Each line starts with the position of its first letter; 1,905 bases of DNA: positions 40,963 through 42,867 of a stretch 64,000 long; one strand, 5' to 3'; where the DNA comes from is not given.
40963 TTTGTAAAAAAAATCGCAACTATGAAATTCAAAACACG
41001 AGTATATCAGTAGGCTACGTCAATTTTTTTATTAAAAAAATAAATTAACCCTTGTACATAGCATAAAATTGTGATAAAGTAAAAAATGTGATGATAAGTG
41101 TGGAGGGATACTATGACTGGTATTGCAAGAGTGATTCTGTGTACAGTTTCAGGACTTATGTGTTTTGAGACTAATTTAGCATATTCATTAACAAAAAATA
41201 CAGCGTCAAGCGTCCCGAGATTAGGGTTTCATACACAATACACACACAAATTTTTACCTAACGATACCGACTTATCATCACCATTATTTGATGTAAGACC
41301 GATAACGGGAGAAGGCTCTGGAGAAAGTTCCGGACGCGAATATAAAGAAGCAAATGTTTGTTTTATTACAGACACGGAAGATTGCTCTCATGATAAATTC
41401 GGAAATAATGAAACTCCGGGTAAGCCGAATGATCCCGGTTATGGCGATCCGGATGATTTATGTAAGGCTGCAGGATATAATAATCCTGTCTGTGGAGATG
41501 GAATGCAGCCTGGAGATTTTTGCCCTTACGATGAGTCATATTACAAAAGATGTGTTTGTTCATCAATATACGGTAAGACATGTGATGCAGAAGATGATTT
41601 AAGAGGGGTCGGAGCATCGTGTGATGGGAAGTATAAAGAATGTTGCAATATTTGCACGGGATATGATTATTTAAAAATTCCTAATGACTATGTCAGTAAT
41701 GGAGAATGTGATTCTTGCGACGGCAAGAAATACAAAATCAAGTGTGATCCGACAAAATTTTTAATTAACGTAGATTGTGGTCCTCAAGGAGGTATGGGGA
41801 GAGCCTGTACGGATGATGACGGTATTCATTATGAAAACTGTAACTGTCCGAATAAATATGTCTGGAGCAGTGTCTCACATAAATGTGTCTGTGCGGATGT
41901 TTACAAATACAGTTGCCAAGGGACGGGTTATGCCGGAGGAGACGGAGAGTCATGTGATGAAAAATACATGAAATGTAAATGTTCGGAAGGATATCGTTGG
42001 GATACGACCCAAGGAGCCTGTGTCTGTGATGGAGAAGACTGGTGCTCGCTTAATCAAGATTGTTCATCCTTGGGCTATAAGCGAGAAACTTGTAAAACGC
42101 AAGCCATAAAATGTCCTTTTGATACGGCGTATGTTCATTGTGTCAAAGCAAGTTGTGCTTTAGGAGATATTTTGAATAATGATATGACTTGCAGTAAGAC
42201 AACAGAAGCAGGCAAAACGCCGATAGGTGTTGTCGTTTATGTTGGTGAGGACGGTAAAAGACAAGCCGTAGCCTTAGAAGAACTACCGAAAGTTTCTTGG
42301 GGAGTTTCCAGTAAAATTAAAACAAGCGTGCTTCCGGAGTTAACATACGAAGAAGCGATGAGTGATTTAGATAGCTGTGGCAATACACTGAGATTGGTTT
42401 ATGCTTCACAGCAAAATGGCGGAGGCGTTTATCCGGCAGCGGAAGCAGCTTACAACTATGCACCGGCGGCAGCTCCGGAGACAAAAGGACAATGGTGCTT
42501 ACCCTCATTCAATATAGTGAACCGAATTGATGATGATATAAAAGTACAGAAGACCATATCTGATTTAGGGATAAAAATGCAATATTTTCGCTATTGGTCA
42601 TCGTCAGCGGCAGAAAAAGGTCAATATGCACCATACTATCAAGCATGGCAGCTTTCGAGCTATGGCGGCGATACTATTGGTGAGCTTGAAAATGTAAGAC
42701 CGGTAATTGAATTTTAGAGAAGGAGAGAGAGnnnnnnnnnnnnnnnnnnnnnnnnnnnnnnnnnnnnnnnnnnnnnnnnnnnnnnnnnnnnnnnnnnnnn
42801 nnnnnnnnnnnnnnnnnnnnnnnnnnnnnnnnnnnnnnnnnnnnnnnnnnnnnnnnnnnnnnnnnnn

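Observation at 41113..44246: Undescribed family of secreted, cysteine-rich, EGF-like modular proteins arranged as 'long + short' operons (cassette 2, the most complete)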

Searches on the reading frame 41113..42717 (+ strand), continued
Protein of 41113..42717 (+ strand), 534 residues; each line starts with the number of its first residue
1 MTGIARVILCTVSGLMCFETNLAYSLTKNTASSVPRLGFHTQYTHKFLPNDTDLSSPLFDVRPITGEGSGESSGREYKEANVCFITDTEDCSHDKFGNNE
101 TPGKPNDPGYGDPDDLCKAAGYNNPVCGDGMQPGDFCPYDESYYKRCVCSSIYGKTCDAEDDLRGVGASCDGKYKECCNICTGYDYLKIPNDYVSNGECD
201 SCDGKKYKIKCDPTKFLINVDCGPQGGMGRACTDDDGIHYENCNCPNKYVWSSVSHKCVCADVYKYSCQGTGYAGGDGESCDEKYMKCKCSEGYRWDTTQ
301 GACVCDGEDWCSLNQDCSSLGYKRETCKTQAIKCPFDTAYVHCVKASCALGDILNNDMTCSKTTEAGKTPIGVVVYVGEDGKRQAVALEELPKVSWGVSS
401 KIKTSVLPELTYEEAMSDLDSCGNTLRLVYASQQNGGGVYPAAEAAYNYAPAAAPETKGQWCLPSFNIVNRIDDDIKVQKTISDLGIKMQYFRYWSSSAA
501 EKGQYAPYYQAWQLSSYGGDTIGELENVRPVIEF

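Call 38: fold_search(model_id=the predicted structure, library=pdb)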
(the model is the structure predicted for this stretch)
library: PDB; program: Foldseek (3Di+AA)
matches with E <= 10: 73; with E <= 0.001: 0
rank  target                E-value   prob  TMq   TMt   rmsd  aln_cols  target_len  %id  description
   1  8q4e_A                5.1e-02  0.96  0.15  0.55   7.3       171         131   15  Structure of Legionella pneumophila Lcl C-terminal domain (released 2023-12-27)
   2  9i3v_B                9.7e-02  0.06  0.07  0.02  24.2       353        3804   14  Cryo-EM structure of the human LRP2 ectodomain (released 2026-02-04)
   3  8jxg_A                2.2e-01  0.16  0.11  0.06  23.3       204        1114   14  rat megalin RAP complex bodyB (released 2024-06-19)
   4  8jx8_B                3.5e-01  0.18  0.11  0.05  21.4       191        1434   15  rat megalin head (released 2024-06-19)
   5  7alt_B                3.5e-01  0.10  0.09  0.14  12.6       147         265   14  Structure of Drosophila Serrate C2-DSL-EGF1-EGF2 (released 2021-08-04)
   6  8cn9_S                3.9e-01  0.23  0.07  0.27   8.4        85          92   18  Factor VII binding Fab of the bispecific antibody HMB-001 in complex with Factor VII (released 2023-12-27)
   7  6mhr_C                5.0e-01  0.09  0.08  0.20  13.0       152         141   14  Structure of the human 4-1BB / Urelumab Fab complex (released 2018-11-21)
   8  9cwm_A                7.0e-01  0.01  0.06  0.02  36.1       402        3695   12  Cryo-EM structure of human Low-density lipoprotein receptor-related protein 2 (released 2025-08-06)
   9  8jxe_A                9.4e-01  0.13  0.10  0.05  12.0       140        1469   15  rat megalin RAP complex head (released 2024-06-19)
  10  7p3i_A                9.4e-01  0.06  0.10  0.18  11.3       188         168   14  Crystal structure of human CD40/TNFRSF5 in complex with the anti-CD40 DARPin protein (released 2022-04-06)
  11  8jxd_B                1.0e+00  0.02  0.05  0.10  22.8       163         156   15  Cryo-EM structure of rat megalin leg (released 2024-06-19)
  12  3ho4_B                1.3e+00  0.01  0.07  0.08  17.8       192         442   16  Crystal structure of Hedgehog-interacting protein (HHIP) (released 2009-06-23)
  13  1xkb_B                1.3e+00  0.08  0.07  0.22   8.3        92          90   17  FACTOR XA COMPLEXED WITH A SYNTHETIC INHIBITOR FX-2212A,(2S)-(3'-AMIDINO-3-BIPHENYLYL)-5-(4-PYRIDYLAMINO)PENTANOIC ACI (released 1999-03-23)
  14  8jx9_A                1.8e+00  0.02  0.06  0.08  21.1       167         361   18  rat megalin bodyA (released 2024-06-19)
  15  8yx1_R                1.9e+00  0.04  0.09  0.20  14.4       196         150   11  CD40 in complex with Bleselumab Fab (released 2024-05-08)
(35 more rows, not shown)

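Call 39: list_cluster_members(proteins=[window:41113-42717:+, window:42732-43484:+, window:43497-44246:+, window:38490-40727:+])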
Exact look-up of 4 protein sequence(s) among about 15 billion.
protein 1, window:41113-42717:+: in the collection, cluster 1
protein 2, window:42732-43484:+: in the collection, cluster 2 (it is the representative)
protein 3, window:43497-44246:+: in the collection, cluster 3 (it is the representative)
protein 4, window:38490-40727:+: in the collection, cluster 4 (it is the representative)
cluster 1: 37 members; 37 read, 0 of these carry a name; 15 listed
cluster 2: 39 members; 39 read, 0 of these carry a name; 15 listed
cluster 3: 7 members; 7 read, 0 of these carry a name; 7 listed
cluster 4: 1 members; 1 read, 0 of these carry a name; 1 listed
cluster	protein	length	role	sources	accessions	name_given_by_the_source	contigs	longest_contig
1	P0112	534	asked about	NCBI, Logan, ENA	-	-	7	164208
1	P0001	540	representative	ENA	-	-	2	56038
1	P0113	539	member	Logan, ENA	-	-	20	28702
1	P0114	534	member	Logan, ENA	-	-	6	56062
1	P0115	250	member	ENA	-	-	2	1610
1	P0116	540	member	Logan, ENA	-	-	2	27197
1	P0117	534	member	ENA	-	-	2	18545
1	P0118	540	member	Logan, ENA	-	-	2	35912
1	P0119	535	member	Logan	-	-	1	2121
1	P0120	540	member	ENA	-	-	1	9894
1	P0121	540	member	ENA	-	-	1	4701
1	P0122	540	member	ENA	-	-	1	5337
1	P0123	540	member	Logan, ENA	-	-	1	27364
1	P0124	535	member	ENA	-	-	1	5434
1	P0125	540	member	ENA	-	-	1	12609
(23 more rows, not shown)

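Call 40: find_encoding_contigs(protein=P0001, flank=10000, max_places=3)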
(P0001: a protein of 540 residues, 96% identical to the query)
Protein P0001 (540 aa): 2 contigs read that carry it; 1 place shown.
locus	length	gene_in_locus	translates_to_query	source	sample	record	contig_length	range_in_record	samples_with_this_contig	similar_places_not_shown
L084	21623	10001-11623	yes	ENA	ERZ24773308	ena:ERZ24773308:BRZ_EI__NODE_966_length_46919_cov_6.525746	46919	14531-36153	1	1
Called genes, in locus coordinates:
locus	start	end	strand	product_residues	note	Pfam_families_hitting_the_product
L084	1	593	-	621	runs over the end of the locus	PF13623:SurA_N_2, PF13624:SurA_N_3, PF13145:Rotamase_2, PF13616:Rotamase_3, PF00639:Rotamase, PF13145:Rotamase_2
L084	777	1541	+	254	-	PF00121:TIM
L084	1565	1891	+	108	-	PF03840:SecG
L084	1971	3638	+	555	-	PF06418:CTP_synth_N, PF00117:GATase, PF07722:Peptidase_C26 (weak)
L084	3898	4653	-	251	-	-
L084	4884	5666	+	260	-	-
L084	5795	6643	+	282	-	PF00793:DAHP_synth_1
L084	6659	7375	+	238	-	PF11967:RecO_N, PF02565:RecO_C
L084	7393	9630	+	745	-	PF00521:DNA_topoisoIV, PF03989:DNA_gyraseA_C (faint)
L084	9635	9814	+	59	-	PF21839:DUF6898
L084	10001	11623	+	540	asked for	-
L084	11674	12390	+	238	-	-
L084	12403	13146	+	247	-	-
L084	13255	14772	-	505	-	PF00587:tRNA-synt_2b, PF03129:HGTP_anticodon, PF09180:ProRS-C_1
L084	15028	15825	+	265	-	PF00132:Hexapep (faint), PF21711:DCTN5 (faint), PF25084:LbH_EIF2B (faint), PF25087:GMPPB_C (weak), PF13720:Acetyltransf_11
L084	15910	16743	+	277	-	PF17930:LpxI_N, PF06230:LpxI_C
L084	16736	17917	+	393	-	PF02684:LpxB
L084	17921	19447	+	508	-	PF00682:HMGL-like, PF22617:HCS_D2, PF08502:LeuA_dimer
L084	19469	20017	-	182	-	PF00300:His_Phos_1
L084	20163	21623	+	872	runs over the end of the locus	PF00171:Aldedh, PF00465:Fe-ADH, PF13685:Fe-ADH_2 (weak), PF25137:ADH_Fe_C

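Call 53: search_protein_families(library=phrogs, proteins=[window:41113-42717:+, P0054, P0035], max_evalue=0.01)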
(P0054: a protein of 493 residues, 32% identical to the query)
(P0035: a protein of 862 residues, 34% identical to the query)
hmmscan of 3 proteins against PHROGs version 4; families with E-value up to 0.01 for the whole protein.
window:41113-42717:+ (534 aa): 0 families

P0054 (493 aa): 2 families
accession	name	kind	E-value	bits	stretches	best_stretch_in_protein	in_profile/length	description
phrog_4245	-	unknown function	7.6e-22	78.9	2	355-493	460-579/583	-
phrog_2177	-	unknown function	0.0094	16.7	0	387-426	71-108/133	-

P0035 (862 aa): 1 family
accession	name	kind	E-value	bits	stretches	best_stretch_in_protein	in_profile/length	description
phrog_4245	-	unknown function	1.3e-10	41.8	1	448-591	452-578/583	-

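Call 78: find_encoding_contigs(protein=P0113, flank=3000, max_places=2)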
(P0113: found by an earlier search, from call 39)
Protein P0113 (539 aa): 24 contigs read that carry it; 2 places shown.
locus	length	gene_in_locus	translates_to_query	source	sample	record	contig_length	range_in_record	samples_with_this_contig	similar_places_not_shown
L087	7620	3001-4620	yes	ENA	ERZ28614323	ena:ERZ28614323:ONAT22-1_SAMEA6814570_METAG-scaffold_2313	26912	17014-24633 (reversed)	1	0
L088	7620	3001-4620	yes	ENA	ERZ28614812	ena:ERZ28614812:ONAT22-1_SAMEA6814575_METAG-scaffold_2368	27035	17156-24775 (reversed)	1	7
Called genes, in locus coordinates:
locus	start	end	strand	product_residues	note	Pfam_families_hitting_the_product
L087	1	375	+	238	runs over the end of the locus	PF11967:RecO_N, PF02565:RecO_C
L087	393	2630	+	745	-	PF00521:DNA_topoisoIV, PF03989:DNA_gyraseA_C (faint)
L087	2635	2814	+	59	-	PF21839:DUF6898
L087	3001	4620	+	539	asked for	-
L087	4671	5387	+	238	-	-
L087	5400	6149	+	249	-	-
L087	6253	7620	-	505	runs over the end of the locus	PF00587:tRNA-synt_2b, PF03129:HGTP_anticodon, PF09180:ProRS-C_1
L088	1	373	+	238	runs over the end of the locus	PF11967:RecO_N, PF02565:RecO_C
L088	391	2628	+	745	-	PF00521:DNA_topoisoIV, PF03989:DNA_gyraseA_C (faint)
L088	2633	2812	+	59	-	PF21839:DUF6898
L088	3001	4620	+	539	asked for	-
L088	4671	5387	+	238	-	-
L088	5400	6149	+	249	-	-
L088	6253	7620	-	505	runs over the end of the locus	PF00587:tRNA-synt_2b, PF03129:HGTP_anticodon, PF09180:ProRS-C_1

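Call 89: find_related_loci(query=A1, collection=viral_contigs, flank=5000)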
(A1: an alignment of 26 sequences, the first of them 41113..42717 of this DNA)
Query A1 (534 aa) in viral_contigs; peptide patterns used: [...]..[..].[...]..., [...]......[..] (x = any residue, [..] = any of these).
24 stretches matched a pattern, but none encodes a relative of the query by tblastn (E <= 1e-3).

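Call 90: find_related_loci(query=A1, collection=metagenome_contigs, flank=1000)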
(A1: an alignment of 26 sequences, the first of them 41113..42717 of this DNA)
Query A1 (534 aa) in metagenome_contigs; peptide patterns used: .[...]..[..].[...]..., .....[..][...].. (x = any residue, [..] = any of these).
407 stretches matched a pattern; 224 encode a relative of the query (tblastn E <= 1e-3); the best 80 are kept; 80 distinct loci.
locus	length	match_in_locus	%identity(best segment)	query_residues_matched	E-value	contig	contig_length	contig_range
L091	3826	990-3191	49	4-509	2e-110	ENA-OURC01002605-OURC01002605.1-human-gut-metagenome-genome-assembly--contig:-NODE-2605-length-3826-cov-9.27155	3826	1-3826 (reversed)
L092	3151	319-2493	48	4-534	3e-111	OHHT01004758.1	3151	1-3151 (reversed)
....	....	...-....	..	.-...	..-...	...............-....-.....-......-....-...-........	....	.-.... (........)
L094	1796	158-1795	48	1-344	8e-111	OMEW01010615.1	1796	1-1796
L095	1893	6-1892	50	27-452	7e-108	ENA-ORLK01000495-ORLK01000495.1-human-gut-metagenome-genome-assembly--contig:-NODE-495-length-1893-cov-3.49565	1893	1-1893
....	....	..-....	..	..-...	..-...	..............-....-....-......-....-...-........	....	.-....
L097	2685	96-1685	55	77-477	1e-99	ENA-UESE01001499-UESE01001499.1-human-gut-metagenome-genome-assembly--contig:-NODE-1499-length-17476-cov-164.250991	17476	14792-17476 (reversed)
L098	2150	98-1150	50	1-344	1e-99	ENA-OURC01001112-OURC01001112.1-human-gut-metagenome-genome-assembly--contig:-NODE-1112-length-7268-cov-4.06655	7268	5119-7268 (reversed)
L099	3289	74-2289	50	1-534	5e-98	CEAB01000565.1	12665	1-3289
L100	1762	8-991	48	20-344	2e-104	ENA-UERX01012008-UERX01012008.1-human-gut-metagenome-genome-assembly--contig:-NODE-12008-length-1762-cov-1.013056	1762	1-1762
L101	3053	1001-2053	50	1-344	4e-98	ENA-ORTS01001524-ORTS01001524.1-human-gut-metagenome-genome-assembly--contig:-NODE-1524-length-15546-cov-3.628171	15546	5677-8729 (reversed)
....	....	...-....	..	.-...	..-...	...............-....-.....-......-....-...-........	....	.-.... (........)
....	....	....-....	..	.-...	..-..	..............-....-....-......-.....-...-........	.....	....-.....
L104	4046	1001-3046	47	4-526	5e-90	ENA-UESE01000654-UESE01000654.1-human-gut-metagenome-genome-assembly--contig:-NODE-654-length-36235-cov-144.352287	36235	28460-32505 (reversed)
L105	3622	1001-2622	47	4-344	2e-88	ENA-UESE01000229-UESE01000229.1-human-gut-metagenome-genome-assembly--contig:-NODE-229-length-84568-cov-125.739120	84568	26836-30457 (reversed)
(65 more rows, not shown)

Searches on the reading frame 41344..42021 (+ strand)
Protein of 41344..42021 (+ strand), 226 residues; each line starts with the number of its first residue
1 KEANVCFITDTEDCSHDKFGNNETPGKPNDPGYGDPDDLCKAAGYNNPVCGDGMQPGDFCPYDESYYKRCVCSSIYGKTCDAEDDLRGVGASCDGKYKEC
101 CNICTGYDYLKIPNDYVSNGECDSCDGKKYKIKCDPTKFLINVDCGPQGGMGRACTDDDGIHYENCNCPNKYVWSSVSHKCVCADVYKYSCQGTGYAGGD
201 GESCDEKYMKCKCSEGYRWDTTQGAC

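Call 61: search_protein_representatives(alignment_id=A5)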
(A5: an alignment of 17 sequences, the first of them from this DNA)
Query: 17 sequences, 229 profile positions. Proteins with E-value up to 0.001 (for the whole library): 499; up to 1e-10: 238; up to 1e-30: 82. The best 150 are listed.
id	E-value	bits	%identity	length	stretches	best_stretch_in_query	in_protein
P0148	8.6e-114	395.6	-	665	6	2-229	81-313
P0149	2.2e-110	384.5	-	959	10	1-139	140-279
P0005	1.2e-106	372.2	-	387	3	1-229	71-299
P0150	1.6e-102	358.8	-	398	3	1-229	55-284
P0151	6.0e-102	356.9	-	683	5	2-229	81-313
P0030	1.4e-101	355.7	-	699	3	1-229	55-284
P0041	1.7e-95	335.7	-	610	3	1-229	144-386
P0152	1.6e-93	329.3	-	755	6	1-229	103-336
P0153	7.6e-91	320.5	-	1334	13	161-226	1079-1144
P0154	6.9e-89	314.1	-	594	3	1-229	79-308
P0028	2.6e-87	309.0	-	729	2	1-229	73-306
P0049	1.1e-85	303.7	-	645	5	74-225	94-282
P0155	9.1e-83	294.1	-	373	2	1-229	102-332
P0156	3.4e-82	292.2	-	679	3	2-229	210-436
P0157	7.5e-81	287.8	-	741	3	5-227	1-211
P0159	4.7e-80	285.2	-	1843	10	183-226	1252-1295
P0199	1.2e-36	143.2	-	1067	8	105-205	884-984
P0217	4.0e-31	125.1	-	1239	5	97-172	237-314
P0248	1.1e-22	97.5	-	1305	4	185-227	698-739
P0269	2.9e-19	86.4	-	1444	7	68-114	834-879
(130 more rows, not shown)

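Call 68: search_protein_families(library=pfam, proteins=[P0149, P0153, P0159, P0199, P0217, P0248, P0269], max_evalue=0.001)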
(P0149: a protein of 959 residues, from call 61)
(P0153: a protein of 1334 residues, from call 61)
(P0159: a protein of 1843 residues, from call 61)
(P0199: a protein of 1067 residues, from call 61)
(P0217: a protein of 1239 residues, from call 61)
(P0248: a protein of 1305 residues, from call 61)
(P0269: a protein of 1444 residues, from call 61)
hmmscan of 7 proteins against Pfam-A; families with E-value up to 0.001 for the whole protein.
P0149 (959 aa): 0 families

P0153 (1334 aa): 1 family
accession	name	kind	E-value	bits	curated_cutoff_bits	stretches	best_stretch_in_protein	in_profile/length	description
PF07603.17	Lcl_C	-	1.5e-14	54.7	34.9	1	1234-1331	20-116/117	Lcl C-terminal domain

P0159 (1843 aa): 2 families
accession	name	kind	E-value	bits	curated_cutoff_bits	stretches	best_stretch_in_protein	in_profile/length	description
PF07603.17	Lcl_C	-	7.9e-24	84.6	34.9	2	867-955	27-115/117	Lcl C-terminal domain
PF04717.18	Phage_base_V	-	0.00033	21.4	23.8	0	1451-1470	39-58/75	Type VI secretion system/phage-baseplate injector OB domain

P0199 (1067 aa): 0 families

P0217 (1239 aa): 0 families

P0248 (1305 aa): 2 families
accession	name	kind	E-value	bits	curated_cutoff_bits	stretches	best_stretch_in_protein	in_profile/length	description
PF07603.17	Lcl_C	-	1.1e-23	84.2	34.9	0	309-388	24-103/117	Lcl C-terminal domain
PF04289.18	DUF447_N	-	1.5e-05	25.3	24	0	1144-1189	12-57/114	Protein of unknown function (DUF447) N-terminal domain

P0269 (1444 aa): 1 family
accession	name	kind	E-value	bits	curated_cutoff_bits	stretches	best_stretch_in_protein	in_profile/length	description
PF07603.17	Lcl_C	-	4.1e-15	56.5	34.9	0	944-1044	38-110/117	Lcl C-terminal domain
